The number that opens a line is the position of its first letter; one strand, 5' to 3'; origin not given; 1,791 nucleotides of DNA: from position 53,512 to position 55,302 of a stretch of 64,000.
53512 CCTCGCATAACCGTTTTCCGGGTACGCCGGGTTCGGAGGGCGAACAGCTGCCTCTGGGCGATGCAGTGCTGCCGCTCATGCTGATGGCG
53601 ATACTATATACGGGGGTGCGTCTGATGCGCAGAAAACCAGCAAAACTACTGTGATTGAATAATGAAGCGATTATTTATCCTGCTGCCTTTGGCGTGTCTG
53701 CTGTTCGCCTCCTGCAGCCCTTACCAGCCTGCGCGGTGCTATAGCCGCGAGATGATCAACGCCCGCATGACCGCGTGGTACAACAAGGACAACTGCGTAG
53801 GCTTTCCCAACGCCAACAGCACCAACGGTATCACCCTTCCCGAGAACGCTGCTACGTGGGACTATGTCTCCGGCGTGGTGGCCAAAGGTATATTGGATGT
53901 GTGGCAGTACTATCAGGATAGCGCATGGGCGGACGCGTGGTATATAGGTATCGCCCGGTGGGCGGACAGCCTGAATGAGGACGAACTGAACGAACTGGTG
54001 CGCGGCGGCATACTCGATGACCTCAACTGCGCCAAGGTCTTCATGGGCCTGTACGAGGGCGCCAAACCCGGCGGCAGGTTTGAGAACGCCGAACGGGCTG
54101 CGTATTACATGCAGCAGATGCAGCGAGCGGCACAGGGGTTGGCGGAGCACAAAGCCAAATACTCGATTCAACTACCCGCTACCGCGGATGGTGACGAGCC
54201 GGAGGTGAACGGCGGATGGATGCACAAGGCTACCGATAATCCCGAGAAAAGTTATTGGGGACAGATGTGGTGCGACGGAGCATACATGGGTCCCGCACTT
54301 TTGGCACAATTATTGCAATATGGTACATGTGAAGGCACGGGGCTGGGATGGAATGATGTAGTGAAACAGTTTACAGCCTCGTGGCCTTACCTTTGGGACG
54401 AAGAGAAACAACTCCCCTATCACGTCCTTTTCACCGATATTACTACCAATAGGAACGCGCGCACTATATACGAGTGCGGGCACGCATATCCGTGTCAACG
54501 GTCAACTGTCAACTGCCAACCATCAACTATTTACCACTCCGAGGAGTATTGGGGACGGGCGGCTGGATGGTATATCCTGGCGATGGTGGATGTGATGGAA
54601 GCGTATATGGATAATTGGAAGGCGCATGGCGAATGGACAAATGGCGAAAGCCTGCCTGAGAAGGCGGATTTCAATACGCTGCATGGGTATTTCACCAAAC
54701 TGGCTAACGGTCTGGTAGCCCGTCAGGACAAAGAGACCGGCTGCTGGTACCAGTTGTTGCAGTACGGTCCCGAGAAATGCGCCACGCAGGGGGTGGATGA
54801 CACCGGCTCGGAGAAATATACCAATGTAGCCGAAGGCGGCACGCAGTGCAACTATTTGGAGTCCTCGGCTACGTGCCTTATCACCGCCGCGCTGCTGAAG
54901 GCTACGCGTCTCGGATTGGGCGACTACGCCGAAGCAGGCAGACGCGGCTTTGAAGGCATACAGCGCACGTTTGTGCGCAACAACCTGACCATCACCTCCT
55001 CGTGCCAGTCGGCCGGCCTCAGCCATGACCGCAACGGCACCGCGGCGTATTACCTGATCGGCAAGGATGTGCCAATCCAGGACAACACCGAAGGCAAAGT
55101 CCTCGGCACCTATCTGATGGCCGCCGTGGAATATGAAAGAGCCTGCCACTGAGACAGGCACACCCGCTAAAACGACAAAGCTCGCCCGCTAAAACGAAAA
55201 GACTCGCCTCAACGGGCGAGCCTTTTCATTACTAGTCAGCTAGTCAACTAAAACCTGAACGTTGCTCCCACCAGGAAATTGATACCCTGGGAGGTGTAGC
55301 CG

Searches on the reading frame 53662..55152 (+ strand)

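Call 11: search_protein_families(library=pfam, proteins=[window:53662-55152:+])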
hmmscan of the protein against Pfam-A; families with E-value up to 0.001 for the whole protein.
window:53662-55152:+ (496 aa): 1 family
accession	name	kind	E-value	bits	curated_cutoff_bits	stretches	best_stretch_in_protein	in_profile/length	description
PF07470.19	Glyco_hydro_88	-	5.3e-36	124.8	26.6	3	61-254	22-177/352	Glycosyl Hydrolase Family 88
